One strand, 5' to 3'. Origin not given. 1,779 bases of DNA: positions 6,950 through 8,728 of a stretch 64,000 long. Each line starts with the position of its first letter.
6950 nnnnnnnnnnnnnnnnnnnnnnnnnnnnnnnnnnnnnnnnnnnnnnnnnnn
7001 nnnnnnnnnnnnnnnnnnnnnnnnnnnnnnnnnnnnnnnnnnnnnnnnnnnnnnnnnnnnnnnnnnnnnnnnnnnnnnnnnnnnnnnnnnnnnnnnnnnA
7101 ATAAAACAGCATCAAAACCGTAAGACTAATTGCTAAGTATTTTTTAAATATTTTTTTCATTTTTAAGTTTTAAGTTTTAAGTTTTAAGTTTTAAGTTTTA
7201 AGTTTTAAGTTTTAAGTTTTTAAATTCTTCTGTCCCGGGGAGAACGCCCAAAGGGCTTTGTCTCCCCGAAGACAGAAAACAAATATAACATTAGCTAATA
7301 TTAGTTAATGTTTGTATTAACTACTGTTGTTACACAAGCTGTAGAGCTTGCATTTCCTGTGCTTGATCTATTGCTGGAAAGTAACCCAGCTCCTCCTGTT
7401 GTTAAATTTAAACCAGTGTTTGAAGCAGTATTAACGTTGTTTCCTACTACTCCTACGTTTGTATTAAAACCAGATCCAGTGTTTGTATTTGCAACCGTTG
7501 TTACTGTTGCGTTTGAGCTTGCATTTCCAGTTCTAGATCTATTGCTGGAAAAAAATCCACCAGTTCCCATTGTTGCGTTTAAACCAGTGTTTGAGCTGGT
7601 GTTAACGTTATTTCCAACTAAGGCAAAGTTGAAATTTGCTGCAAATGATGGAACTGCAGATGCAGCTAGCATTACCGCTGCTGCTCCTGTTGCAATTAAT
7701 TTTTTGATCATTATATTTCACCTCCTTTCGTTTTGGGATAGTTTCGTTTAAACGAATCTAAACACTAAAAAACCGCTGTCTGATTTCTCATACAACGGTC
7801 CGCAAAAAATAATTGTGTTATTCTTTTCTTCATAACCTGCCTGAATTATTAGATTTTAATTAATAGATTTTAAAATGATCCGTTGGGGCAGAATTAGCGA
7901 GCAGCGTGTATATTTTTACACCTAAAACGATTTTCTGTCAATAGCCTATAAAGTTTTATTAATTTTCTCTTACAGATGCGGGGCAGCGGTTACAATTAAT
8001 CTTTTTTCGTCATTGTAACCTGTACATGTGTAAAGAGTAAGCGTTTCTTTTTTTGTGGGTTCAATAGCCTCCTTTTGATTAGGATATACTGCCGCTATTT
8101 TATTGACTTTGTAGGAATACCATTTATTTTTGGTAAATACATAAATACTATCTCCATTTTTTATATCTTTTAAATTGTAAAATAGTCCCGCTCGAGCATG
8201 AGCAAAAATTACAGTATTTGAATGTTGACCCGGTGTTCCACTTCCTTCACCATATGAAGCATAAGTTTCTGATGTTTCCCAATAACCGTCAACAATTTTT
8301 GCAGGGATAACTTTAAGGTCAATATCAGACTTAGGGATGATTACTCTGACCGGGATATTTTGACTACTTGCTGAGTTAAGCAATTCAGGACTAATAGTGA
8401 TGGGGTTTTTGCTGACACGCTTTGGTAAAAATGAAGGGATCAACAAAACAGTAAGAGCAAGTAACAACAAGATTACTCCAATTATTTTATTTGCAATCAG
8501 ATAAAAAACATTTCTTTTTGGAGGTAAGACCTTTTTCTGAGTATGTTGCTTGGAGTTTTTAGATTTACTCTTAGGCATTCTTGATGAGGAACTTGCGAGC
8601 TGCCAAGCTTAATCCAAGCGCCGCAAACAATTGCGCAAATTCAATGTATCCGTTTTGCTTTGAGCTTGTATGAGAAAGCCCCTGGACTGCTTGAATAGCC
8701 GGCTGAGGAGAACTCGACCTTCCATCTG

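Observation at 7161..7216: Perfect (TTTTAAG)x8 heptanucleotide repeat abutting the start codon of the large surface protein — candidate phase-variation switch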

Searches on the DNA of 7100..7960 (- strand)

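Call 56: search_rna_families(source=window, start=7100, end=7960, threshold=evalue, max_evalue=10)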
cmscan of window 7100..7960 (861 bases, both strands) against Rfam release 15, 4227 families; matches with E-value up to 10: 11.
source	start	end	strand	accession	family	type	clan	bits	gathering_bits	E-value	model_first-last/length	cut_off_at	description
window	7638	7666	+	RF00266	snoZ17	Gene; snRNA; snoRNA; CD-box;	CL00053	21.8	44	0.28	1-71/71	no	Small nucleolar RNA Z17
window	7225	7280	-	RF03182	MIR6032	Gene; miRNA;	-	20.1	102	0.44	1-100/100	no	MIR6032 microRNA precursor family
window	7164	7285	-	RF02515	AfaR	Gene; sRNA;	-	18.8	100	1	1-234/234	no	AfaR small RNA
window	7260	7348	+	RF00349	snoR11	Gene; snRNA; snoRNA; CD-box;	-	17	50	8.7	1-90/90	no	Small nucleolar RNA R11/Z151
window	7670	7800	-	RF01932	bxd_4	Gene; lncRNA;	-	16.8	40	2.4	1-106/106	no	Bithoraxoid conserved region 4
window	7217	7285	-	RF00365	mir-BHRF1-1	Gene; miRNA;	-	16.6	95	4.1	1-66/66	no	mir-BHRF1-1 microRNA precursor family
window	7636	7668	+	RF00358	snoZ101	Gene; snRNA; snoRNA; CD-box;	CL00057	16.6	44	7.9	1-96/96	no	Small nucleolar RNA Z101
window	7194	7309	+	RF00198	SL1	Gene;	CL00020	16.4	75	4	1-103/103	no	SL1 RNA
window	7331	7383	+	RF03133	S4-Fusobacteriales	Cis-reg; leader;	CL00119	16.3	48.8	8.2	12-50/60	no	S4-Fusobacteriales ribosomal protein leader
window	7650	7700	+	RF02789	snoTBR12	Gene; snRNA; snoRNA; CD-box;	-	15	77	6.8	1-101/101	no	Small nucleolar RNA TBR12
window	7111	7279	-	RF00125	IS128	Gene; sRNA;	-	14.6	80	2.9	1-209/209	no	IS128 RNA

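Call 80: build_rna_model(alignment_id=A3, structure=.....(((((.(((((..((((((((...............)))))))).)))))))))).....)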
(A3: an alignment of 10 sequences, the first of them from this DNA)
Model R1 built from alignment A3 (10 sequences, 65 columns); structure: as given.
model positions 63; base pairs 18; branch points 0; effective number of sequences 8.63; information 0.888 bits per position. Calibrated on 0.2 Mb of random sequence (short: E-values are rough).
structure used (alignment columns):
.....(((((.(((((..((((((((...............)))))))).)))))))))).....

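Call 81: search_with_rna_model(model_id=R1, sources=[window, L122, L123, L124, L125, L126, L127, L128, L129, L130, L131, L132, L133, L134, L135, L136, L137, L138, L139, L140, L141, L145, L148, L155, L156, L157, L158, L064], max_evalue=1, make_alignment=true)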
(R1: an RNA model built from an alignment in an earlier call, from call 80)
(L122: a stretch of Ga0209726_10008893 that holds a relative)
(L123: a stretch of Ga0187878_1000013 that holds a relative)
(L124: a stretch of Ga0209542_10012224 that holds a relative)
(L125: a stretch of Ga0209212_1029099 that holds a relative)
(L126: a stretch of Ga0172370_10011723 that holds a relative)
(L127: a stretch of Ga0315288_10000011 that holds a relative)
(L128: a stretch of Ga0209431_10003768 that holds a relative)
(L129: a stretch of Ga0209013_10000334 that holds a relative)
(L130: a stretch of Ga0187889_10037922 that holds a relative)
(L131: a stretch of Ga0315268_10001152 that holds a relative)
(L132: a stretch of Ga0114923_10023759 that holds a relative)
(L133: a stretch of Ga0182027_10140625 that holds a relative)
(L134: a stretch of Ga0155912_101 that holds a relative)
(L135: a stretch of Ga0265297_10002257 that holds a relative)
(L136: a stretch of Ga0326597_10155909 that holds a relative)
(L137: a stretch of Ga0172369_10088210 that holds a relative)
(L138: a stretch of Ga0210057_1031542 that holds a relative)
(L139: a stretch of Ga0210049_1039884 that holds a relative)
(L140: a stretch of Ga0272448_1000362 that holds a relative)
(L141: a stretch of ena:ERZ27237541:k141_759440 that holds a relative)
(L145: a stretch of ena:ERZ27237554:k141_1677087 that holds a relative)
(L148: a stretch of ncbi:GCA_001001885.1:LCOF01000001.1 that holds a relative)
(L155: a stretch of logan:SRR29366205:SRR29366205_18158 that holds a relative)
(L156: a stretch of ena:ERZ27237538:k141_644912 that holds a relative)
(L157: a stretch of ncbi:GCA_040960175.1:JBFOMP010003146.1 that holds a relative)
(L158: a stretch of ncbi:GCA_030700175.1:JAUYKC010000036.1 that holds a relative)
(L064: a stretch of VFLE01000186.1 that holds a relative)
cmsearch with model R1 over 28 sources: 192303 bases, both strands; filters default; matches with E-value up to 1: 23.
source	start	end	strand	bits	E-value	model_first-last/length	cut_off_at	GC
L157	589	651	+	74.4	1.5e-19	1-63/63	no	0.43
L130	1001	1063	+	74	2e-19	1-63/63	no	0.52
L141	1234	1296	+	73.1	3.9e-19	1-63/63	no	0.57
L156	80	142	+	72.1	7.8e-19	1-63/63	no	0.59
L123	2200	2261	+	70.8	2e-18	1-63/63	no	0.52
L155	568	629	+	65.3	1e-16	1-63/63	no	0.48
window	7222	7283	-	63.8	2.9e-16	1-63/63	no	0.5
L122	2910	2973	+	63.1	4.9e-16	1-63/63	no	0.44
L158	595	656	+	54.7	2e-13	1-63/63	no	0.5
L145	1394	1453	+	47.5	3.2e-11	1-63/63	no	0.53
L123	2198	2260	-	30.3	7e-06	1-63/63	no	0.51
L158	594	654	-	29.8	9.7e-06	1-63/63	no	0.49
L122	2909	2974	-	29.4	1.3e-05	1-63/63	no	0.42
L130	999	1062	-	24.8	0.00035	1-63/63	no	0.52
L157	588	650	-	21.3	0.0041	1-63/63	no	0.43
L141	1231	1295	-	17.7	0.054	1-63/63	no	0.55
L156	77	141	-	17.5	0.064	1-63/63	no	0.57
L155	566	628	-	16.8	0.1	1-63/63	no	0.48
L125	1881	1937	+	14.8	0.43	1-63/63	no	0.58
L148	1432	1488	+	14.8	0.43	1-63/63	no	0.58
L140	2733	2782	-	14.7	0.46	1-63/63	no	0.44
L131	2428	2487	+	14.1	0.69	1-63/63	no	0.68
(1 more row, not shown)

Alignment A4: 23 matches aligned to the model, 93 columns, each read 5' to 3' on its own strand. Consensus structure (alignment columns), stored with it:
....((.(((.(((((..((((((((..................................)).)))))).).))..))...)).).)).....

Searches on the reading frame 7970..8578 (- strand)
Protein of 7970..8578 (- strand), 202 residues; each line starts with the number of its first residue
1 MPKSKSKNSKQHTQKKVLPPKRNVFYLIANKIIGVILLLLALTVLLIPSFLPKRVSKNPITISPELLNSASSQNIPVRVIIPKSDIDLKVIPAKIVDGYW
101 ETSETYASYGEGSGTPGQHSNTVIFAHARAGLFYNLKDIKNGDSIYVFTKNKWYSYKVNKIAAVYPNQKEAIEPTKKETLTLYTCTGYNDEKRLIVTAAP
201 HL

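Call 13: search_protein_families(library=pfam, proteins=[window:7970-8578:-], max_evalue=0.01)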
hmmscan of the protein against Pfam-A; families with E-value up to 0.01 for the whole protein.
window:7970-8578:- (202 aa): 1 family
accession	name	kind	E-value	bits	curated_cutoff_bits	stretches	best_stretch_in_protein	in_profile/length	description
PF04203.18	Sortase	-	4.8e-23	81.7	26.6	1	81-200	3-124/125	Sortase domain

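Call 60: search_protein_families(library=ncbifam, proteins=[window:7970-8578:-], max_evalue=0.1)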
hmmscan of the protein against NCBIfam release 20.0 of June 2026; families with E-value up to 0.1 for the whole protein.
window:7970-8578:- (202 aa): 7 families
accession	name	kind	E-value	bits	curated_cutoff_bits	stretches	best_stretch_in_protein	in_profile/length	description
NF033745.1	class_C_sortase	subfamily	7.5e-15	55.3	160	1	116-198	131-218/220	class C sortase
TIGR01076.1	sortase_fam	subfamily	9.1e-15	54.7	39.35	1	80-197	4-124/136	sortase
NF058671.1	sortase_SrtD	exception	1.1e-13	51.2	140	1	111-188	95-171/187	class D sortase, LPxTATN-specific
NF033746.1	class_D_sortase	subfamily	2.3e-12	46.9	165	1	110-188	40-117/135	class D sortase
NF033747.1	class_E_sortase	subfamily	2.6e-12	47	160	1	79-198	74-203/211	class E sortase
TIGR03784.1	marine_sortase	equivalog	8.6e-08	32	158.25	1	113-190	84-161/174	class GN sortase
NF033748.1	class_F_sortase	subfamily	1.9e-07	30.8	166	1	72-192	7-140/155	class F sortase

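Call 70: find_encoding_contigs(protein=window:7970-8578:-, flank=1500, max_places=6)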
Protein window:7970-8578:- (202 aa): no gene with exactly this product is on record in the collection.
